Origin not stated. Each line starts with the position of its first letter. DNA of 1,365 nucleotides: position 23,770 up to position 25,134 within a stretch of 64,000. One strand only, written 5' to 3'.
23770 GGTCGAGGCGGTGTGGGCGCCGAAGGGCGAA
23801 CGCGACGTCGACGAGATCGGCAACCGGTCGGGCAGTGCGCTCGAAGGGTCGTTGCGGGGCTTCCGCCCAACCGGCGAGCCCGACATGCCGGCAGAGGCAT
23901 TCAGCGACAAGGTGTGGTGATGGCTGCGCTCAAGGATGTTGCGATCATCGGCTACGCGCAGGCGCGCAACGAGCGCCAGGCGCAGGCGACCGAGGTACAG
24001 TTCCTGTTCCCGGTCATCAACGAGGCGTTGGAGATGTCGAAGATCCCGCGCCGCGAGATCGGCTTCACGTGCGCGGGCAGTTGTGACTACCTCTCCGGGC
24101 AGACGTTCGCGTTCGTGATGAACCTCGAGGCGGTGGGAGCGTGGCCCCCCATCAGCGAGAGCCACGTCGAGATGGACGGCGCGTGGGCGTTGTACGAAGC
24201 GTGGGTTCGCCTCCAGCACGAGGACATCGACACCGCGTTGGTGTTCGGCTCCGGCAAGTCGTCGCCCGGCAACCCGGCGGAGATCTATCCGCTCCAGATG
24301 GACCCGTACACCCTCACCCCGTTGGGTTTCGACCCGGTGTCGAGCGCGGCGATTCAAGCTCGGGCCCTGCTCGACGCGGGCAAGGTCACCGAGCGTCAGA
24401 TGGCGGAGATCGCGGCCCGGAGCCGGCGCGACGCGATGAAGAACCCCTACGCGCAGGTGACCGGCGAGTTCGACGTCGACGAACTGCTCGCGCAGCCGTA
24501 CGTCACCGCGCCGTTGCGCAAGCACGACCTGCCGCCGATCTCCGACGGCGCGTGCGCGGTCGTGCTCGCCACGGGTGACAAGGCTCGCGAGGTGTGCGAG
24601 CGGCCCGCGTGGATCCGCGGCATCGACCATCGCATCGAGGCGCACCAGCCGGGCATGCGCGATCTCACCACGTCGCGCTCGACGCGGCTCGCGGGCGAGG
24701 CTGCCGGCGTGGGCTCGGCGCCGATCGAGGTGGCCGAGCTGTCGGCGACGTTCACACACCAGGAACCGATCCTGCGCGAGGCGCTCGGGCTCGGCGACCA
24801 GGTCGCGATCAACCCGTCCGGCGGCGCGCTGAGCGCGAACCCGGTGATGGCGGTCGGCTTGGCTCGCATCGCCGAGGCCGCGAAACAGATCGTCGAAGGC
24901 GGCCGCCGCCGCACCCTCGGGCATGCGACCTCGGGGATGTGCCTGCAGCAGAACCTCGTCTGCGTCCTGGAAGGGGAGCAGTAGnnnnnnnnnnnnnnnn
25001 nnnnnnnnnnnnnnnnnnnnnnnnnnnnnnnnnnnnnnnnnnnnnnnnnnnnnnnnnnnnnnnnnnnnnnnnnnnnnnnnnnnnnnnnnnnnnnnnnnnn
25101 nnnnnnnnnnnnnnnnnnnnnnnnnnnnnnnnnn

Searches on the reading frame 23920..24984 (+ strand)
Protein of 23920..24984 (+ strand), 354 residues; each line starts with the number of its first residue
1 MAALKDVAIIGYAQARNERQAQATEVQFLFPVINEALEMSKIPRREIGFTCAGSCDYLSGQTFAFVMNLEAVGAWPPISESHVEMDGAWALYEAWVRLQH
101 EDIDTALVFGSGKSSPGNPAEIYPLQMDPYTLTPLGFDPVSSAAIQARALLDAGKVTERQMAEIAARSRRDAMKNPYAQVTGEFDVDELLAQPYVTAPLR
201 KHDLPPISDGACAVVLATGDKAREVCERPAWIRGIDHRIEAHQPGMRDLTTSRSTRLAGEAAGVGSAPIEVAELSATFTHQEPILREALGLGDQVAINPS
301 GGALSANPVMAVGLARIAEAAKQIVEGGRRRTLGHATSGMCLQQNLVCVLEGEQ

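Call 34: search_protein_families(library=ncbifam, proteins=[window:23920-24984:+], max_evalue=1e-10)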
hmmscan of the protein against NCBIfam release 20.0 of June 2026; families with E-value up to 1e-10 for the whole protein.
window:23920-24984:+ (354 aa): 16 families
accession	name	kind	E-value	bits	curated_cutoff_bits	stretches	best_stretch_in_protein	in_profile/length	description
NF005924.0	PRK07937.1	subfamily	1.9e-154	514.4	419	1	5-353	3-352/353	lipid-transfer protein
NF004720.0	PRK06064.1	subfamily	4.1e-31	108.1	420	1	5-345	2-372/389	thiolase domain-containing protein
NF006180.0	PRK08313.1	subfamily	2.6e-30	105.5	514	1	5-341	4-374/389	thiolase domain-containing protein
NF004811.0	PRK06158.1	subfamily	2.5e-25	89.2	421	1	7-292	10-297/384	acetyl-CoA acetyltransferase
NF004721.0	PRK06065.1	equivalog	3.1e-23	82.3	455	1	5-263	10-277/393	thiolase domain-containing protein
NF004722.0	PRK06066.1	equivalog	4.2e-21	75.4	516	1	120-262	122-265/385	thiolase domain-containing protein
NF005704.0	PRK07516.1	subfamily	4.6e-20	71.9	412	1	5-293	2-304/389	thiolase domain-containing protein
NF053570.1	AcCoTHIOL_METTL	equivalog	1.2e-19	70.4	600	1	145-341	147-366/385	acetyl-CoA acetyltransferase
NF006102.0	PRK08256.1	subfamily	1.7e-19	70.1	436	1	148-346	156-379/394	lipid-transfer protein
NF009228.0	PRK12578.1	subfamily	7.5e-19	67.6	485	1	148-293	152-303/387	thiolase domain-containing protein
NF004715.0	PRK06059.1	equivalog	1.3e-16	60.6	424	1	52-225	56-229/399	lipid-transfer protein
NF005892.0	PRK07855.1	subfamily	1.1e-14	54.2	469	1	133-250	141-260/390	lipid-transfer protein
NF004982.0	PRK06365.1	equivalog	1.4e-14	54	695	1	49-242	62-260/430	thiolase domain-containing protein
NF053628.1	BnzsclthlBbsBGT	equivalog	4.1e-14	52.2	750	1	144-304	144-326/389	benzoylsuccinyl-CoA thiolase subunit BbsB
NF004810.0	PRK06157.1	equivalog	8.7e-14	51.5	403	1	86-291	90-310/400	acetyl-CoA acetyltransferase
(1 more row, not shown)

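Call 36: search_solved_structures(query=window:23920-24984:+, max_evalue=0.00001)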
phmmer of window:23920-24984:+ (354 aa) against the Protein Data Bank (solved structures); distinct sequences matched with E-value up to 0.00001: 8.
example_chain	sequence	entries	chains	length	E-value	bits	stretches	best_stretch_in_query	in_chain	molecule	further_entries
4yzo_A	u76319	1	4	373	2.7e-17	66.2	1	75-290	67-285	Putative acyl-CoA acyltransferase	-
7yvy_A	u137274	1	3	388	1.4e-12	50.8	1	147-293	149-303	Acetyl-CoA acetyltransferase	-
7pxp_C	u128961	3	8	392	1.1e-11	47.7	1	150-324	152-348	Benzoylsuccinyl-CoA thiolase subunit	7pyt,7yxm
4u4e_A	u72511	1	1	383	1.2e-11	47.6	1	112-291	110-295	Thiolase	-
6hsj_A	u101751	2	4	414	3.3e-08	36.4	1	159-335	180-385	SCP2-thiolase (type-1)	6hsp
6hrv_A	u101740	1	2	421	3.5e-08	36.3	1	159-335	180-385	SCP2-thiolase (type-1)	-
6esq_A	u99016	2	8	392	1.3e-07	34.4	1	141-291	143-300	acetoacetyl-CoA thiolase | Acetyl-CoA acetyltransferase thiolase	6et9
1ulq_A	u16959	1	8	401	1.9e-06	30.5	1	204-352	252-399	putative acetyl-CoA acetyltransferase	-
